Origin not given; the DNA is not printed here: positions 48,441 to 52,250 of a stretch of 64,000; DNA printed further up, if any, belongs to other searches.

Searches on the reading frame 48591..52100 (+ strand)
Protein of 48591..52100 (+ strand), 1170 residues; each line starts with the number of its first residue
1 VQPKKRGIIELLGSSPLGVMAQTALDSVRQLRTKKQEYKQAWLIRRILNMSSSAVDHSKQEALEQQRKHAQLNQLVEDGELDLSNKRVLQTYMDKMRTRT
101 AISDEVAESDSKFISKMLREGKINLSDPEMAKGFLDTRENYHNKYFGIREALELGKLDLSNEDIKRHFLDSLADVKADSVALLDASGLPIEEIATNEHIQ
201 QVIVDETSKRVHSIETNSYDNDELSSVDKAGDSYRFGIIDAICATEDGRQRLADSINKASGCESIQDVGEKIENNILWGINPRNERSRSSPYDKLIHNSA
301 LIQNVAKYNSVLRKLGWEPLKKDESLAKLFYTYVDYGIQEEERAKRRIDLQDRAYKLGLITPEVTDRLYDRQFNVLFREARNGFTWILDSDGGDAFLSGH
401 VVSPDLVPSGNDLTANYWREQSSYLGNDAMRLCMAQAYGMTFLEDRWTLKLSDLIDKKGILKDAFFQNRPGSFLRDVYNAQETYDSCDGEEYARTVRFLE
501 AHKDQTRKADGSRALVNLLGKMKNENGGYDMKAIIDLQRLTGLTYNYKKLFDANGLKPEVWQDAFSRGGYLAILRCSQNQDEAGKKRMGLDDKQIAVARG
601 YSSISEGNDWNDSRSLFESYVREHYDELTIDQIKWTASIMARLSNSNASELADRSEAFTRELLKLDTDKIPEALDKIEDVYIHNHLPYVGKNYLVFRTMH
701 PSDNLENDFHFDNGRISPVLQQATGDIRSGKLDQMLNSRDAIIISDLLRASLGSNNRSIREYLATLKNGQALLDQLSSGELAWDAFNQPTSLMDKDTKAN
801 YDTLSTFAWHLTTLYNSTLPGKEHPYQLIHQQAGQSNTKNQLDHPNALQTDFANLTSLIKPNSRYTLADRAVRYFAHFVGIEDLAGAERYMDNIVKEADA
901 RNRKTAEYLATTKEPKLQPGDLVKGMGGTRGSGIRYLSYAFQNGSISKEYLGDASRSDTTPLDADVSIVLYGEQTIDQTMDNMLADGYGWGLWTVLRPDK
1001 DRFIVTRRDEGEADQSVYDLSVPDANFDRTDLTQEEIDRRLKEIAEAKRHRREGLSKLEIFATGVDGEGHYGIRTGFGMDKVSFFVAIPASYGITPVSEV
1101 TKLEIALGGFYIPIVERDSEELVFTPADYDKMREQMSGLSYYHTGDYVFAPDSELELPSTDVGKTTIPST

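Call 57: predict_structure(alignment_id=A3)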
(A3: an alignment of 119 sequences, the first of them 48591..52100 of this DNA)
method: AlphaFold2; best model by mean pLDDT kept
length: 1170 residues; sequences in the alignment: 119
mean_pLDDT: 76.3   pTM: 0.53
mean pLDDT of the five models: 76.3, 76.0, 75.7, 75.5, 74.2
residues with pLDDT >= 90: 206; 70-90: 624; 50-70: 228; < 50: 112
segments of 3 or more residues with pLDDT < 50: 1-7, 53-55, 284-292, 647-650, 678-713, 724-737, 950-959, 1017-1026, 1157-1162, 1164-1170
pLDDT, mean of each block of 10 residues (from residue 1): 43 63 72 82 82 57 80 89 89 80 73 90 89 77 79 90 88 79 88 87 86 74 55 83 90 90 90 82 50 52 78 89 86 66 84 88 92 87 66 62 91 90 87 85 68 86 83 72 58 84 83 84 82 78 68 81 85 83 86 90 69 78 86 81 58 58 67 56 37 42 44 58 46 44 73 84 91 94 87 90 92 74 82 60 75 87 77 75 89 91 94 87 79 72 71 44 80 87 84 86 79 52 49 75 61 70 80 88 89 67 91 94 94 84 78 56 44
secondary structure, 60 per line:
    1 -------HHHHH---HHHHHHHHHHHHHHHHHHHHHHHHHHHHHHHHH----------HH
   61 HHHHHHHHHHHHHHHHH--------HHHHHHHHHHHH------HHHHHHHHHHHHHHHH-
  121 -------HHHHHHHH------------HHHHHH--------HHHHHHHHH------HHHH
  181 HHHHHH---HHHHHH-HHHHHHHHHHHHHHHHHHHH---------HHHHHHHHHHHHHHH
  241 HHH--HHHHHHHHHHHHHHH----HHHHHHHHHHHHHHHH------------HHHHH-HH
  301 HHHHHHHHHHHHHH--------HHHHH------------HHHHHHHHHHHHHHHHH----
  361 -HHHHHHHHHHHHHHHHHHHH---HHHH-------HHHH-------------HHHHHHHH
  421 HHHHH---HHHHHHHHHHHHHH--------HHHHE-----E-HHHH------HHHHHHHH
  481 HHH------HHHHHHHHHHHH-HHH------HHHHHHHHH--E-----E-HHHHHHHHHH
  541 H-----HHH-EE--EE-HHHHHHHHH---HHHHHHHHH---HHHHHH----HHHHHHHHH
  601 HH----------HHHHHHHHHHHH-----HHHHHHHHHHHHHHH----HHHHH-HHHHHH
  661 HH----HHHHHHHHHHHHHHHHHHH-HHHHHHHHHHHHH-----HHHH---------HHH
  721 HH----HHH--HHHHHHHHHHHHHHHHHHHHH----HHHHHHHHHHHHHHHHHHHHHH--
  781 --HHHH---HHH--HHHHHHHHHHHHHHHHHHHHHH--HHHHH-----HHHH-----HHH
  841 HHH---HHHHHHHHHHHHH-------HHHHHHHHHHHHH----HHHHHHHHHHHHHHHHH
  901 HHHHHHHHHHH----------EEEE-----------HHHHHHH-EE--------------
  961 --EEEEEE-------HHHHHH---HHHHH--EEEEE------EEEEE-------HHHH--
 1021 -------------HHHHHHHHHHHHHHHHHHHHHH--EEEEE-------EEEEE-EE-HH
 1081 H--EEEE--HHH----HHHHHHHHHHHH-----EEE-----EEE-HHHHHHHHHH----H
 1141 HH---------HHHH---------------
elements in order (helices of 4 or more, strands of 3 or more residues): H8-12 H16-48 H59-77 H86-97 H104-119 H128-135 H148-153 H162-170 H177-186 H190-195 H197-216 H226-243 H246-260 H265-280 H293-297 H299-314 H323-327 H340-356 H362-381 H385-388 H396-399 H413-425 H429-442 H451-454 H463-466 H473-483 H490-501 H512-520 H531-541 H558-566 H570-578 H582-587 H592-602 H613-624 H630-644 H649-653 H655-662 H667-685 H687-699 H705-708 H718-722 H732-752 H757-778 H783-786 H795-816 H819-823 H829-832 H838-843 H847-859 H867-879 H884-911 E922-925 H937-943 E963-968 H976-981 H985-989 E992-996 E1003-1007 H1015-1018 H1034-1055 E1058-1062 E1070-1074 E1084-1087 H1097-1108 E1114-1116 E1122-1124 H1126-1135 H1152-1155
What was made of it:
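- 48591..50270 (+): Variable, all-helical, solenoid-like region (residues 141-700). It is lineage-specific and is the most divergent part of the gene. Model 2 is helical throughout this region (call 57).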

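Call 63: fold_search(model_id=the predicted structure, library=pdb)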
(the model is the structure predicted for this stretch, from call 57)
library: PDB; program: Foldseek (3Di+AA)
matches with E <= 10: 386; with E <= 0.001: 0
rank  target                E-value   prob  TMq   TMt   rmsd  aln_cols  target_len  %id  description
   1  7r03_B                5.0e-02  0.25  0.11  0.07  27.4       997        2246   11  Neurofibromin occluded conformation (released 2022-03-30)
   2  7qen_D                5.2e-02  0.38  0.12  0.13  24.9       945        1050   12  S.c. Condensin core in DNA- and ATP-bound state (released 2022-06-15)
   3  8cws_A                5.2e-02  0.20  0.05  0.11  27.0       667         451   13  Accurate computational design of genetically encoded 3D protein crystals (released 2023-11-01)
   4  5oob_C                7.4e-02  0.14  0.08  0.10  30.1       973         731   10  COMPLEX OF HUMAN NUCLEAR CAP-BINDING COMPLEX WITH M7GTP AND NELF-E C-TERMINAL PEPTIDE (released 2017-11-15)
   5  5hdt_B                8.0e-02  0.28  0.12  0.12  27.2       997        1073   12  Human cohesin regulator Pds5B bound to a Wapl peptide (released 2016-03-09)
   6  6gx9_A                9.1e-02  0.33  0.14  0.16  27.1      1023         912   11  Crystal structure of the TNPO3 - CPSF6 RSLD complex (released 2019-03-13)
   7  9ce3_A                9.1e-02  0.33  0.11  0.10  23.2       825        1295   10  Structure of the TSC:WIPI3 lysosomal recruitment complex (released 2024-12-04)
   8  5oob_A                9.1e-02  0.13  0.08  0.10  30.8       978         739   10  COMPLEX OF HUMAN NUCLEAR CAP-BINDING COMPLEX WITH M7GTP AND NELF-E C-TERMINAL PEPTIDE (released 2017-11-15)
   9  8rcn_B                9.4e-02  0.10  0.07  0.06  43.8      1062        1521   11  CryoEM structure of mTORC1 with a paediatric kidney cancer-associated 1455-EWED-1458 duplication in mTOR, Focused regi (released 2024-09-11)
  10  7jq9                  1.0e-01  0.47  0.17  0.11  24.3      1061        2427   10  Cryo-EM structure of human HUWE1 (released 2021-07-28)
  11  7q2x_D                1.0e-01  0.28  0.14  0.15  24.6      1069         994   10  Cryo-EM structure of clamped S.cerevisiae condensin-DNA complex (Form I) (released 2022-03-23)
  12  6s9o_B                1.1e-01  0.69  0.11  0.25  12.5       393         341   12  Designed Armadillo Repeat protein internal Lock1 fused to target peptide KRKRKLKFKR (released 2020-02-19)
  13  6igx_D                1.3e-01  0.38  0.13  0.16  25.1       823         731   11  Crystal structure of human CAP-G in complex with CAP-H (released 2019-03-13)
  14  4c0p_A                1.3e-01  0.35  0.15  0.18  27.3      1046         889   11  Unliganded Transportin 3 (released 2014-01-22)
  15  4a0c_B                1.5e-01  0.25  0.14  0.14  30.2      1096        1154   10  Structure of the CAND1-CUL4B-RBX1 complex (released 2011-11-30)
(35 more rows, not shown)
